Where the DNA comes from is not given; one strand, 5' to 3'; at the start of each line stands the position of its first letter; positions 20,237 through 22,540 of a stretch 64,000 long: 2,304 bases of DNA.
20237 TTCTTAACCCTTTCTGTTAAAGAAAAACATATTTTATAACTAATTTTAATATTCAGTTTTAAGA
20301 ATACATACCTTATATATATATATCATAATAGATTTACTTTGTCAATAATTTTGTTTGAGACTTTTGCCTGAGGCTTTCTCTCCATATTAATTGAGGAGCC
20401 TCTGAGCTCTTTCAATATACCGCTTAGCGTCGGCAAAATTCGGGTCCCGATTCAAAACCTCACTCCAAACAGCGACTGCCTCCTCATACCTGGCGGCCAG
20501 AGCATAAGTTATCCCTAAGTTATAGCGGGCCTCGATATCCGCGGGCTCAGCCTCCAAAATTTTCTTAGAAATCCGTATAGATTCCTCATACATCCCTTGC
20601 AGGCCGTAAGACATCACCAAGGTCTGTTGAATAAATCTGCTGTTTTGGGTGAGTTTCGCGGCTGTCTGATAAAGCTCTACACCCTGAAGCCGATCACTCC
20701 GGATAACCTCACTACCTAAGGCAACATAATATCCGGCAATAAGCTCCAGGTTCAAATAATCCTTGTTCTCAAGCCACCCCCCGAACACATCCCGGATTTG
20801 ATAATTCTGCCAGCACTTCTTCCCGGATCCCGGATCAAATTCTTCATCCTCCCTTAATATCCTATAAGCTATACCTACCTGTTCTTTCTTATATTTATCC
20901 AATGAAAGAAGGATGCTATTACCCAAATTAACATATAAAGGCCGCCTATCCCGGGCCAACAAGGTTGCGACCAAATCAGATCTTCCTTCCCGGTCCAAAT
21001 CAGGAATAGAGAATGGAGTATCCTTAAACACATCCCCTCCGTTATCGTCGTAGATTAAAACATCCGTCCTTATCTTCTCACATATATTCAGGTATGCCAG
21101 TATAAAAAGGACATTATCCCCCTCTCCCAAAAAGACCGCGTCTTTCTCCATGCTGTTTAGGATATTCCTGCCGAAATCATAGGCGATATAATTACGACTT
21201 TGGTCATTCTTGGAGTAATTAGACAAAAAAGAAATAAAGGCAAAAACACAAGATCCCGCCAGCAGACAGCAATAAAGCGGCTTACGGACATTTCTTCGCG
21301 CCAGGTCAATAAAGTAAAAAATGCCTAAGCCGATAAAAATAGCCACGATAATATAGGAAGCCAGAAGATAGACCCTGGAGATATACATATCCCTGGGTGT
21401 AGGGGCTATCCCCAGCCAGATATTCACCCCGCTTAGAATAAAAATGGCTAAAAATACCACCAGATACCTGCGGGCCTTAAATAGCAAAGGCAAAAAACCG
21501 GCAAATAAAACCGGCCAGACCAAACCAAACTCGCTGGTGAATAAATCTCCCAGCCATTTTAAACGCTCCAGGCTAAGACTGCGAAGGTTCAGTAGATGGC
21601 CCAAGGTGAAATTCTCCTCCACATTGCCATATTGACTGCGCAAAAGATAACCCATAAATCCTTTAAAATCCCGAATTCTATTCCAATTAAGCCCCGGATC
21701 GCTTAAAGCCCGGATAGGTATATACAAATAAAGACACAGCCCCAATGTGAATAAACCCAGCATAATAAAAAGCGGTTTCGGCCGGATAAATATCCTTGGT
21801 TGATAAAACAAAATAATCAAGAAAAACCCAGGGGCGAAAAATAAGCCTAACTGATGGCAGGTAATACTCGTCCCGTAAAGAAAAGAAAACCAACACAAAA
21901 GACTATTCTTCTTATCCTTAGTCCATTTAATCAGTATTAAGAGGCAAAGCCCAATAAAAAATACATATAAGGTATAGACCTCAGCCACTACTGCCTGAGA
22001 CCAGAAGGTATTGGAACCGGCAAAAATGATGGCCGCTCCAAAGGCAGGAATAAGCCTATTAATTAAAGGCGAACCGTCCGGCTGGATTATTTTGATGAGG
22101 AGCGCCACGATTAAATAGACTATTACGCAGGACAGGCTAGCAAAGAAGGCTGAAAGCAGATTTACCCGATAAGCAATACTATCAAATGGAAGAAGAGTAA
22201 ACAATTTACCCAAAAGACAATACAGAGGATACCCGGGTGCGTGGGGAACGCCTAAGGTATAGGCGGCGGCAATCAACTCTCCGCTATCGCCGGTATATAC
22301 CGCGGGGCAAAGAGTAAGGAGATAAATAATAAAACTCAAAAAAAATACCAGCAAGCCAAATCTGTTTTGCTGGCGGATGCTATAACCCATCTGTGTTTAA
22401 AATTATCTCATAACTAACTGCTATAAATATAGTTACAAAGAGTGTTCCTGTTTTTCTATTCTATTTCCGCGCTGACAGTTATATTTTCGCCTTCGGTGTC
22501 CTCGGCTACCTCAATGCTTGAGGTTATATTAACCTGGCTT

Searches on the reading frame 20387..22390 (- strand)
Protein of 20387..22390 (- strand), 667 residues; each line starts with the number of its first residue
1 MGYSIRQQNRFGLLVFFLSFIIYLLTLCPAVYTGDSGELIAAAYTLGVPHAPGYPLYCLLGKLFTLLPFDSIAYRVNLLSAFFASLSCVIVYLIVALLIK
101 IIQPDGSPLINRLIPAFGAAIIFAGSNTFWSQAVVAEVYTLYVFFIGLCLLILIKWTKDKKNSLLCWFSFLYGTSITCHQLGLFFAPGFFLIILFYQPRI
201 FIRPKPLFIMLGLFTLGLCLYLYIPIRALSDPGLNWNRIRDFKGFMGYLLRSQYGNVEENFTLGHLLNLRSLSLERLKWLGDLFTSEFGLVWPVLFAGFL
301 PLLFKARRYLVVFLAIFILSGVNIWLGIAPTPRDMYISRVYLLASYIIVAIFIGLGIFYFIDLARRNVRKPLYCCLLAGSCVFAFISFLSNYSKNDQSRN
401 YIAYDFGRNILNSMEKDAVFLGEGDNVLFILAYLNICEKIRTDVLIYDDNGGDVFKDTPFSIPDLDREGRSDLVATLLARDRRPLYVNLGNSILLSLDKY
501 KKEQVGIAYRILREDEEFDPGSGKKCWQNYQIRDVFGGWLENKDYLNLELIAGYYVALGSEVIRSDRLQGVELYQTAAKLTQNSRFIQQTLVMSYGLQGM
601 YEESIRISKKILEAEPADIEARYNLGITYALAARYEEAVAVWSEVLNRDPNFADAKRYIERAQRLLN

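Call 49: search_protein_families(library=pfam, proteins=[window:20387-22390:-], max_evalue=0.00001)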
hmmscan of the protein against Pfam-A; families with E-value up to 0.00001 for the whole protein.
window:20387-22390:- (667 aa): 2 families
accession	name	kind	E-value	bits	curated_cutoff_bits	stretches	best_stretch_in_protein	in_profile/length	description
PF11028.14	TMEM260-like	-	9.5e-41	140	24.2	1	35-196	1-173/179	Protein O-mannosyl-transferase TMEM260-like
PF14559.12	TPR_19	-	1.6e-06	28.8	25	1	598-656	4-62/68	Tetratricopeptide repeat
